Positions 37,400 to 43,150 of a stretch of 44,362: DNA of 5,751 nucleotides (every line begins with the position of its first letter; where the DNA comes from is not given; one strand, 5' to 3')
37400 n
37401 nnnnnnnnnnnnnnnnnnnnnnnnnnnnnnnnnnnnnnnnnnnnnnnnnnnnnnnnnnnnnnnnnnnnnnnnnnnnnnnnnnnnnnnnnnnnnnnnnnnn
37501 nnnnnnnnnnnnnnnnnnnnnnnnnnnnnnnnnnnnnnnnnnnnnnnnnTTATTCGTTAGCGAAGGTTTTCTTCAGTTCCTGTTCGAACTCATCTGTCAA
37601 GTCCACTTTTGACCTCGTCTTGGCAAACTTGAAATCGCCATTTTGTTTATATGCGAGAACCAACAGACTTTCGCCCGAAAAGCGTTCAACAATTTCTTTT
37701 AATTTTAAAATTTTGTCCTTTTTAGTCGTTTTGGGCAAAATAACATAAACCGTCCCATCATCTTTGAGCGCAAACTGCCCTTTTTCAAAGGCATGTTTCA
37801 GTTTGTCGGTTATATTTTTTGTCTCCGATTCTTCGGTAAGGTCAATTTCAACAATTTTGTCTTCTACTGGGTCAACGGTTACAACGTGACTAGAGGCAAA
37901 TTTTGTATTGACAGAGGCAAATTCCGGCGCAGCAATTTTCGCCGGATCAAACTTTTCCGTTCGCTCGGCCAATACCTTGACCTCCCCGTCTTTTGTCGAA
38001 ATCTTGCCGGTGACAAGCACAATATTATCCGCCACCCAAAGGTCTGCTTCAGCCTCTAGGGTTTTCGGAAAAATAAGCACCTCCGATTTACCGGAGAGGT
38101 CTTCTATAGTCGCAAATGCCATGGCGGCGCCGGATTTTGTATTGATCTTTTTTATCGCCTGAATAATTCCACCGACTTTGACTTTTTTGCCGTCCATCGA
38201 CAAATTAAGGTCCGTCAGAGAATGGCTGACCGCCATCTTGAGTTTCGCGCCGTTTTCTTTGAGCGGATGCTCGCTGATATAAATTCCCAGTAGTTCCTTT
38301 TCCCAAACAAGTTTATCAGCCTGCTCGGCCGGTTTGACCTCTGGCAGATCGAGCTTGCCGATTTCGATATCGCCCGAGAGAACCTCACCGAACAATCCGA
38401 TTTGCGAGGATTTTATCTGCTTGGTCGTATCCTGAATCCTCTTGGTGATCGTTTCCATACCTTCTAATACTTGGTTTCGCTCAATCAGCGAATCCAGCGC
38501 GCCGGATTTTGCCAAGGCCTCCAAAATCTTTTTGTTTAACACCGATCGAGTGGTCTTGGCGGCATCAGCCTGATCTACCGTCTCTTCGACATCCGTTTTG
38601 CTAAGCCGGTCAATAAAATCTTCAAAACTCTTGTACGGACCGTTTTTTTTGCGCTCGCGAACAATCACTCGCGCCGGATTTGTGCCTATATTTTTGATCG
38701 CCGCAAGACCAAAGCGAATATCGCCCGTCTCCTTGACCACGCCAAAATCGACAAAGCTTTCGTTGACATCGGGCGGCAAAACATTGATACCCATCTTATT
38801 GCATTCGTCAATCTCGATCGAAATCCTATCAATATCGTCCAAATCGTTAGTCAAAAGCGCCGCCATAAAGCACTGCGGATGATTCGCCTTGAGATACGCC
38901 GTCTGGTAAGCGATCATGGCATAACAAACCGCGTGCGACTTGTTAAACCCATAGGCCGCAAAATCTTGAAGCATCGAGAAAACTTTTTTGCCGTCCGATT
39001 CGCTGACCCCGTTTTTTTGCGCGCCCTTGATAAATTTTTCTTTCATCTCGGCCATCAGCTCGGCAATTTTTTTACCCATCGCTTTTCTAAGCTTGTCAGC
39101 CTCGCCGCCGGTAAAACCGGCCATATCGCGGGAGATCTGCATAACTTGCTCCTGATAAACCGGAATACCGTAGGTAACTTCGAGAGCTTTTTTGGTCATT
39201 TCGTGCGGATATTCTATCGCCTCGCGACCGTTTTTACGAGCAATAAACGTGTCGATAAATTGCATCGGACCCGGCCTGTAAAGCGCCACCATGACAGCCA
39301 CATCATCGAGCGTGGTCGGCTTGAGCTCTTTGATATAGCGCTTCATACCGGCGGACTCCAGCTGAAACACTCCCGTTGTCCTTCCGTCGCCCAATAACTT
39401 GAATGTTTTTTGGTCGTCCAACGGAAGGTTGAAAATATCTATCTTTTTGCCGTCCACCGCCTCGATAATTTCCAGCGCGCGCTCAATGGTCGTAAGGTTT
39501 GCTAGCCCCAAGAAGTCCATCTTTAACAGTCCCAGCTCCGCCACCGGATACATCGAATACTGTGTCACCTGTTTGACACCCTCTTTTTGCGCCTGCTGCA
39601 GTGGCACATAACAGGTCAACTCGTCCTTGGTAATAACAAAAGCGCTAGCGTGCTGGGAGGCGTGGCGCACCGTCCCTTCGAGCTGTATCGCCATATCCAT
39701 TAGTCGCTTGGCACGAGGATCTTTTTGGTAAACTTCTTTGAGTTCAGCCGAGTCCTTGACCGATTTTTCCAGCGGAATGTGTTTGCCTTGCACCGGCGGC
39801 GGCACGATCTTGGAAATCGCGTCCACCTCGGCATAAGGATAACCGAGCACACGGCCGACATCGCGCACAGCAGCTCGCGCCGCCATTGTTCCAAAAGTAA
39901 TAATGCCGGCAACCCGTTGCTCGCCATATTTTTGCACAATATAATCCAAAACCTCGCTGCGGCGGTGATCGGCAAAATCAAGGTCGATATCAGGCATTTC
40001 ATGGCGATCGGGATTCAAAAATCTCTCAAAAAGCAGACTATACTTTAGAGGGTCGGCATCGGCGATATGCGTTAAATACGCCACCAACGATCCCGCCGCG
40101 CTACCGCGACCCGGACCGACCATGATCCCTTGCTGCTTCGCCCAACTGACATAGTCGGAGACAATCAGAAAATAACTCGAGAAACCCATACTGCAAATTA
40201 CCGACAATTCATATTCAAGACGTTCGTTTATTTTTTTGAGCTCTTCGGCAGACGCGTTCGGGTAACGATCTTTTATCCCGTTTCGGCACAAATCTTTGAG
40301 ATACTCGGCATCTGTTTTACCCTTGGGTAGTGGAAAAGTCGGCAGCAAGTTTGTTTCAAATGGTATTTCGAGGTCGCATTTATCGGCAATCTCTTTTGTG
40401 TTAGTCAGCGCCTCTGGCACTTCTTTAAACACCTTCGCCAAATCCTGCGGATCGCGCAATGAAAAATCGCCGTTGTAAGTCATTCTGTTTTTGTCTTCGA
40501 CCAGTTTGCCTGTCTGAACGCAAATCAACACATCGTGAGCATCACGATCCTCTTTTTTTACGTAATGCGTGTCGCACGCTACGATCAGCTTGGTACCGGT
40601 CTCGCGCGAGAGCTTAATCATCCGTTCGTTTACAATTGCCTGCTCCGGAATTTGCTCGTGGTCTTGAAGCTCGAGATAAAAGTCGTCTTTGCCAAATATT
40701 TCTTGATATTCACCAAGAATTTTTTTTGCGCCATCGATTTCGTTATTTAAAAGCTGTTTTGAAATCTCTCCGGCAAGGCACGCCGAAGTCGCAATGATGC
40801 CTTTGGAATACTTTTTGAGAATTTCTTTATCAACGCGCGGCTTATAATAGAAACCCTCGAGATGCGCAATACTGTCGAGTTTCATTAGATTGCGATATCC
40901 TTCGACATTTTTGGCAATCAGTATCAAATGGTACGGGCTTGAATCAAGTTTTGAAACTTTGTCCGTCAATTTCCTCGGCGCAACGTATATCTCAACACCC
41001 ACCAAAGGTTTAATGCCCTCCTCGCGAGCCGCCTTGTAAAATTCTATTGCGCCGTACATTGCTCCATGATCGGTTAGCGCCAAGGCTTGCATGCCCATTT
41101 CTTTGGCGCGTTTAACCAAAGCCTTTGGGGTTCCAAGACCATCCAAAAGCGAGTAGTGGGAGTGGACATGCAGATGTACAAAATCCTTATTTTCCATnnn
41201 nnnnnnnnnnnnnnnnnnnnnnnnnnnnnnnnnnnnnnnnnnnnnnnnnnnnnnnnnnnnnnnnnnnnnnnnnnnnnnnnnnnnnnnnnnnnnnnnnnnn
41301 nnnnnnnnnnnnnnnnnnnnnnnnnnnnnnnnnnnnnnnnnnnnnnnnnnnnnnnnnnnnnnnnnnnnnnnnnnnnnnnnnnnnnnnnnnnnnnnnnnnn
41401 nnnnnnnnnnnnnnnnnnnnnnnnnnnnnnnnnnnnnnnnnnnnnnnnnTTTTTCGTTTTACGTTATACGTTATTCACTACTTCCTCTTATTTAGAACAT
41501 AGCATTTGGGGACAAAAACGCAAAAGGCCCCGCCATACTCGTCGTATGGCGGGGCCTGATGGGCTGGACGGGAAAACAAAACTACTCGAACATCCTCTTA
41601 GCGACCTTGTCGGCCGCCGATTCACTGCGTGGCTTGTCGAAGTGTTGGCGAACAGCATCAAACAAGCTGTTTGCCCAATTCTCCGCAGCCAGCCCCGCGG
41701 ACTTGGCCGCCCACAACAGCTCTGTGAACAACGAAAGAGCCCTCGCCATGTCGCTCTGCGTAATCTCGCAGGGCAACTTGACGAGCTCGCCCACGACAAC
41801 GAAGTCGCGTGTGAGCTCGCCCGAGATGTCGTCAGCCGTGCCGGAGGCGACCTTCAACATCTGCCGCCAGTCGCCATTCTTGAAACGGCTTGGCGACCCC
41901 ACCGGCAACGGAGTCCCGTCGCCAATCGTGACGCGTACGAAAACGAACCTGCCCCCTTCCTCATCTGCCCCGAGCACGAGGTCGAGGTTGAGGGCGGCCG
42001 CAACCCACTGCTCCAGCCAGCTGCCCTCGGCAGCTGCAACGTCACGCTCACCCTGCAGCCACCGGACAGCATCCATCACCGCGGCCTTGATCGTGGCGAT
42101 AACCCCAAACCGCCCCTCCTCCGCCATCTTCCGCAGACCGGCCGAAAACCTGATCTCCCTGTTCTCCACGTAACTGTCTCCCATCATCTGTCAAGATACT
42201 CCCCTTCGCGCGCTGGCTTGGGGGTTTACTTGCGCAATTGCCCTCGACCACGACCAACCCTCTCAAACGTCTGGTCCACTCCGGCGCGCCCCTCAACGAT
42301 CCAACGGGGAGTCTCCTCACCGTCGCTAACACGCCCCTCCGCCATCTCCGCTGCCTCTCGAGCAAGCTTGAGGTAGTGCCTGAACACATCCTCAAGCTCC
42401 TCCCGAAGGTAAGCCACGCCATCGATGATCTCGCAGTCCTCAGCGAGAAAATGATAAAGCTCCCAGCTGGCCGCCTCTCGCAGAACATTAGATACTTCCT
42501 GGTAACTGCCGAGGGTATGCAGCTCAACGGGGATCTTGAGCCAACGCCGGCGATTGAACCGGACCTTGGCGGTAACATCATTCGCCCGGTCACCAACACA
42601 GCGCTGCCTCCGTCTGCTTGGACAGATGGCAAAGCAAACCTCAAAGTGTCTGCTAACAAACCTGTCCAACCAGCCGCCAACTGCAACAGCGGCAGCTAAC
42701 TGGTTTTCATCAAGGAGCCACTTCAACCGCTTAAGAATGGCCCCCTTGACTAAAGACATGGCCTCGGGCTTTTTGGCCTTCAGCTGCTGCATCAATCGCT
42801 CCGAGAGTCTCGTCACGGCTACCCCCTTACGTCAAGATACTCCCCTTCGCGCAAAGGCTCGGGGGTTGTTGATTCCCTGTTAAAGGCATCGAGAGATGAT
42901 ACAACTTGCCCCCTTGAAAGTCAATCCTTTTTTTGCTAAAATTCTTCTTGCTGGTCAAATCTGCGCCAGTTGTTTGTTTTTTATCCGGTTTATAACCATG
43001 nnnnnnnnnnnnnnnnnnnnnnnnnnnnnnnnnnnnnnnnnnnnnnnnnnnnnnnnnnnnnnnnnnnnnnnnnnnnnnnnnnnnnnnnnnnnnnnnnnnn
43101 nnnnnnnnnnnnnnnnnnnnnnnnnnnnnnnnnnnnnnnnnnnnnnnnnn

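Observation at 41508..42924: Island 5: two-gene GC-rich operon whose genes each carry the same ~37-nt SD-containing leader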

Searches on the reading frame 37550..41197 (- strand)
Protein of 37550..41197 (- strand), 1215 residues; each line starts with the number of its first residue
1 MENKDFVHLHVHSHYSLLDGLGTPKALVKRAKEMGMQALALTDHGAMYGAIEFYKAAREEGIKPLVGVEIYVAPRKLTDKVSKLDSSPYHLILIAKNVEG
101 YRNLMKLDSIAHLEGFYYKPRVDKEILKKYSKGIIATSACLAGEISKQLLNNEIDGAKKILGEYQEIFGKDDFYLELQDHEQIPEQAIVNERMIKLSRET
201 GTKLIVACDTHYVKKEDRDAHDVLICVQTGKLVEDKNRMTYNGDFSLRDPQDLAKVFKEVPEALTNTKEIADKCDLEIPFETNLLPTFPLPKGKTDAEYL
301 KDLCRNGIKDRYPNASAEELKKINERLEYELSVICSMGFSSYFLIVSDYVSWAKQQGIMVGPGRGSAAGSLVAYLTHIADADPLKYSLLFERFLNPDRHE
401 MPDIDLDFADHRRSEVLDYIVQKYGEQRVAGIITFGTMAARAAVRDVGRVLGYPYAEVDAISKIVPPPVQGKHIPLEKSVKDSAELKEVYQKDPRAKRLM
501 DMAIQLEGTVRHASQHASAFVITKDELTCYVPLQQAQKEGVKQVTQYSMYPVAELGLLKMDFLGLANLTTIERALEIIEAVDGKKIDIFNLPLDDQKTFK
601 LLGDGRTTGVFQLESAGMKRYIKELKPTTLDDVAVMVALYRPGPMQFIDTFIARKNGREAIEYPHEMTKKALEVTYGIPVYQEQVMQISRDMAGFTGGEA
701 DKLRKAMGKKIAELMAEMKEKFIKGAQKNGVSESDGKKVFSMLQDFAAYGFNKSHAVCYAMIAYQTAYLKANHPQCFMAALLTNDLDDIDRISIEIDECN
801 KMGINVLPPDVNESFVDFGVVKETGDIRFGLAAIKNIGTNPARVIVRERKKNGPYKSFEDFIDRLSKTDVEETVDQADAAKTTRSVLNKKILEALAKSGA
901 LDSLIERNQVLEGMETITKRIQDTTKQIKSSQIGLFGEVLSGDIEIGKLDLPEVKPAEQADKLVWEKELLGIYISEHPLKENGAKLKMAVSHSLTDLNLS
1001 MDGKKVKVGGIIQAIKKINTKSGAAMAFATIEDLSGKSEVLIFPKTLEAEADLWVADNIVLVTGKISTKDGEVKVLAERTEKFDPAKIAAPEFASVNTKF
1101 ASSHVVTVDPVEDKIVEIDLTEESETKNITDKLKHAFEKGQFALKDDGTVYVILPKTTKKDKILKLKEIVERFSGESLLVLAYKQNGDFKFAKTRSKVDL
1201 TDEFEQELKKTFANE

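Call 34: find_related_loci(query=window:37550-41197:-, collection=genome_contigs, flank=10000)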
Query window:37550-41197:- (1215 aa) in genome_contigs; peptide patterns used: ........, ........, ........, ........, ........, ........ (x = any residue, [..] = any of these).
103 stretches matched a pattern; 44 encode a relative of the query (tblastn E <= 1e-3); 44 distinct loci.
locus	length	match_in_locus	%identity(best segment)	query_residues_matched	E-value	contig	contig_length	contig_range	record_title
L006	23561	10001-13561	71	3-1213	0e+0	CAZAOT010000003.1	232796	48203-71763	MAG TPA_asm: uncultured Candidatus Saccharibacteria bacterium isolate SRP263991_co2_239 genome assembly, contig: NODE_9_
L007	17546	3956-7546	62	3-1210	0e+0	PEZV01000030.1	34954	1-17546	MAG: Candidatus Berkelbacteria bacterium CG10_big_fil_rev_8_21_14_0_10_41_12 CG10_8_21_14_0.10_scaffold_2803_c, whole ge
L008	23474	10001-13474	53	1-1206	0e+0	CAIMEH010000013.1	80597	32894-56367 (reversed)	uncultured Candidatus Berkelbacteria bacterium isolate AlinenLipids_bin-6077 genome assembly, contig: bin-6077:13/34, wh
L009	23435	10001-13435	54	1-1198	0e+0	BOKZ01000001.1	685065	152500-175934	Patescibacteria group bacterium BroJett034 DNA, sequence1, whole genome shotgun sequence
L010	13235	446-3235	60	1-952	0e+0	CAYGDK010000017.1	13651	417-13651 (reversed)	MAG TPA_asm: uncultured Candidatus Saccharibacteria bacterium isolate ERP113451_co1_246 genome assembly, contig: NODE_53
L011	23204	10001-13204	53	2-1074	0e+0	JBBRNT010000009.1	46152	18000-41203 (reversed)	MAG: Candidatus Saccharimonadia bacterium isolate La1_metabat2.191 LA1C_B2.191_k141_925523L_46152_cov_14.5936, whole gen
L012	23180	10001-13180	53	6-1077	0e+0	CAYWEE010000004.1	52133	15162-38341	MAG TPA_asm: uncultured Gammaproteobacteria bacterium isolate SRP278252_co2_287 genome assembly, contig: NODE_1064_lengt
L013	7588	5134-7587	64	1-822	0e+0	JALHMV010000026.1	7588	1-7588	MAG: Patescibacteria group bacterium isolate Bin_44_4_sub c_000000033009, whole genome shotgun sequence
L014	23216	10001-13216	53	6-1088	0e+0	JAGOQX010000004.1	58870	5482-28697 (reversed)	Patescibacteria group bacterium isolate Gw_Eff_bin_226 Gw_Eff_763_length_58870_cov_6.771530, whole genome shotgun sequen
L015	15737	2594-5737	48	6-1078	0e+0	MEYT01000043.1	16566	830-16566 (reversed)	MAG: Candidatus Azambacteria bacterium RIFCSPLOWO2_01_FULL_46_26 rifcsplowo2_01_scaffold_7148, whole genome shotgun sequ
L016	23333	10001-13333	44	6-1140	0e+0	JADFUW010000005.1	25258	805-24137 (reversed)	MAG: Chloroflexota bacterium isolate C2.bin.4 k83_194469, whole genome shotgun sequence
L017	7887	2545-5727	47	6-1084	0e+0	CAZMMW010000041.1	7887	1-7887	MAG TPA_asm: uncultured Gammaproteobacteria bacterium isolate SRP257756_co1_229 genome assembly, contig: NODE_8552_lengt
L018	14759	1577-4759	44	6-1078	0e+0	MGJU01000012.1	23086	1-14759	MAG: Candidatus Yanofskybacteria bacterium RIFCSPHIGHO2_02_FULL_43_17 rifcsphigho2_02_scaffold_3302, whole genome shotgu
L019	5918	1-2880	49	100-1078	0e+0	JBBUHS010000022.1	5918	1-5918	MAG: Patescibacteria group bacterium isolate H41-bin141_1 H41_bin141_1_000000000022, whole genome shotgun sequence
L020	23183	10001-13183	43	6-1083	0e+0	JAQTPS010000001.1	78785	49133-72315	MAG: Candidatus Paceibacterota bacterium isolate STB_121 NODE_661_length_78785_cov_3.550815_Sandtown_B, whole genome sho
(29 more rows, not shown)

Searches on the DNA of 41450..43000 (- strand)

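Call 51: search_rna_families(source=window, start=41450, end=43000, threshold=evalue, max_evalue=10)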
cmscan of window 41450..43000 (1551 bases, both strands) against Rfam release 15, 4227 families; matches with E-value up to 10: 4.
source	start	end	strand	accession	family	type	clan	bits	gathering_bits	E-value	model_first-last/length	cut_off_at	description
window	41462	41560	+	RF02450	ncr1175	Gene; sRNA;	-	22.7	60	0.26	1-110/110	no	Bacillus sRNA ncr1175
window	41994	42073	-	RF00312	snoZ206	Gene; snRNA; snoRNA; CD-box;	-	19.6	50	1.4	1-129/129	no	Small nucleolar RNA Z206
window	42856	42963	+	RF02185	ST7-OT3_3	Gene; lncRNA;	-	19.2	50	6.2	1-116/116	no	ST7 overlapping transcript 3 conserved region 3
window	42654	42688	+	RF01973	H19_2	Gene; lncRNA;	-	11.6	50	7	1-69/69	no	H19 conserved region 2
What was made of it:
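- On Known Rfam cis-regulatory RNA families: A permissive scan of 41450-43000 gave only chance hits with E >= 0.26 (call 51).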

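Call 97: build_rna_model(alignment_id=A5, structure=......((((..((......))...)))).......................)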
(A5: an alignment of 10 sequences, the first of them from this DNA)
Model R1 built from alignment A5 (10 sequences, 52 columns); structure: as given.
model positions 48; base pairs 6; branch points 0; effective number of sequences 10; information 1.073 bits per position. Calibrated on 0.2 Mb of random sequence (short: E-values are rough).
structure used (alignment columns):
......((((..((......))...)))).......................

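Call 98: search_with_rna_model(model_id=R1, source=window, filters=off, max_evalue=10)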
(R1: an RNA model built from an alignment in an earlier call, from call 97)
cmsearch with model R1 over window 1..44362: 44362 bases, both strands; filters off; matches with E-value up to 10: 4.
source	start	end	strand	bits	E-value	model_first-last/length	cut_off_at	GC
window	42823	42870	-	69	1.5e-17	1-48/48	no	0.58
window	42182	42229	-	59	1.3e-14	1-48/48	no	0.56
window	43625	43645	-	9.1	3.8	1-48/48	no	0.52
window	16288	16315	+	8.9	4.5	1-48/48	no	0.39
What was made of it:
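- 42831..42867 (-): Leader element copy 1 (c1), read on the minus strand: AAC, then C-run (42865-42861), a 15-nt loop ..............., G-run (42845-42842), AG, and the tail UAUCUUGAC (42839-42831). Covariance-model hit of 69 bits (call 98).
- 42190..42226 (-): Leader element copy 2 (c2). It begins at the last base of the gene-1 stop codon (TAA, 42228-42226). The C-run is at 42224-42220. It is a c1-type copy here. Covariance-model hit of 59 bits (call 98).
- On Integron cassette array: No element follows gene 2 (call 98).
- No copy follows the last gene (call 98).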

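Call 99: search_with_rna_model(model_id=R1, sources=[L006, L007, L008, L009, L010, L011, L012, L013, L014, L015, L016, L017, L018, L019, L020, L021, L022, L023, L024, L026, L027, L028, L029, L031, L032, L033, L035, L036, L038, L039, L041, L042, L043, L044, L045, L046, L047, L048, L049, L050, L051, L055, L069, L070, L005], max_evalue=1)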
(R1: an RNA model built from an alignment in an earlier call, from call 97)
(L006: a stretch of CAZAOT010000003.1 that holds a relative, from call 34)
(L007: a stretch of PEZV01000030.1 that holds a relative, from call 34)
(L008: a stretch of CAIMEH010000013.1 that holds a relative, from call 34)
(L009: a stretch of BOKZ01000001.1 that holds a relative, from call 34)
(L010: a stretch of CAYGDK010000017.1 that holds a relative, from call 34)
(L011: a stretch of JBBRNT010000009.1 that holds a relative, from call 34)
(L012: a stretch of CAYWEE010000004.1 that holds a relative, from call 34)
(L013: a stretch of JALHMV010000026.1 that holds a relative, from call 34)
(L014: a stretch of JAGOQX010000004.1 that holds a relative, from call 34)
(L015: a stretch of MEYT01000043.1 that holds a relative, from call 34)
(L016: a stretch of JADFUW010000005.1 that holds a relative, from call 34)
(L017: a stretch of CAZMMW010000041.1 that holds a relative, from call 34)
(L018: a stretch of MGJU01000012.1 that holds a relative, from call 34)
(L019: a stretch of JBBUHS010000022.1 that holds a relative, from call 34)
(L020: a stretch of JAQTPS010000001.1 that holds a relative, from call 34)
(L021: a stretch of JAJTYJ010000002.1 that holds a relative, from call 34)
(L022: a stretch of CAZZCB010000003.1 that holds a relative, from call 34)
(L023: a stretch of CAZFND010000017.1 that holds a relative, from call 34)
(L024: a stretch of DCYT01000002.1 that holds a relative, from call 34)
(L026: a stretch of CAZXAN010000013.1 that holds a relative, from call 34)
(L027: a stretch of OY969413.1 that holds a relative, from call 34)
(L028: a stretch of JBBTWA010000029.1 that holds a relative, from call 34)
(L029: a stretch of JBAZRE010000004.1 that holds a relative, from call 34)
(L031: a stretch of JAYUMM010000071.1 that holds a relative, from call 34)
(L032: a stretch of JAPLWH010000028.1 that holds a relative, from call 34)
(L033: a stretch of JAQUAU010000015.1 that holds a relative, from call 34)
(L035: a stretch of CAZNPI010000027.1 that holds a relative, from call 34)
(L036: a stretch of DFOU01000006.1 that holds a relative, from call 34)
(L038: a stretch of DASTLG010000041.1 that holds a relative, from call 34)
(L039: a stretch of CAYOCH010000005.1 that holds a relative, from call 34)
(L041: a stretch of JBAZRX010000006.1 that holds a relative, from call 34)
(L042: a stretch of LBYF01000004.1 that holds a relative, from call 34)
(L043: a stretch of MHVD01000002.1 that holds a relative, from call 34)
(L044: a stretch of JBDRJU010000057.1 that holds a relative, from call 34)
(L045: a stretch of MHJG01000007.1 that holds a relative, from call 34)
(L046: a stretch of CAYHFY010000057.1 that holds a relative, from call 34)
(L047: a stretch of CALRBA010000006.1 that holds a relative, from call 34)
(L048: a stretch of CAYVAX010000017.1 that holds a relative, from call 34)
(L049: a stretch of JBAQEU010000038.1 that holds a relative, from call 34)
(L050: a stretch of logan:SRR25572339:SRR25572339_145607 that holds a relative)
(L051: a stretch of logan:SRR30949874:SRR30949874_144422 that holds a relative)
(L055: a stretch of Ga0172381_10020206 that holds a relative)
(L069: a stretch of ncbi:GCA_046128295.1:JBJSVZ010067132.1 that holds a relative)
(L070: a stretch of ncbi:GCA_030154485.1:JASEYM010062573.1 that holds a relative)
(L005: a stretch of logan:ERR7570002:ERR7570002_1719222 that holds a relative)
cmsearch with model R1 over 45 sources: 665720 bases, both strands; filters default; matches with E-value up to 1: 8.
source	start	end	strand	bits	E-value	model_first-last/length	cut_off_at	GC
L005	70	117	+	67.6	6.2e-16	1-48/48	no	0.62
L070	229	276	+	67.3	7.2e-16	1-48/48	no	0.6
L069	2813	2860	+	65.9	1.9e-15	1-48/48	no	0.56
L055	34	81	-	62.4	1.9e-14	1-48/48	no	0.58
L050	918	965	+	62.1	2.4e-14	1-48/48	no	0.54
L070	857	901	+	45.5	1.5e-09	1-48/48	no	0.51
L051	1591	1636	+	43.8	4.8e-09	1-48/48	no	0.57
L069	3441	3481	+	35.6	1.2e-06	1-48/48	no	0.61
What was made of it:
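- Closest known: 5'-proximal and intercistronic stabilising or insulating stem-loops in bacterial operons. Different: REP-type elements are dispersed genome-wide, whereas no other copy of this one occurs in 44 kb plus 666 kb (calls 98, 99).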
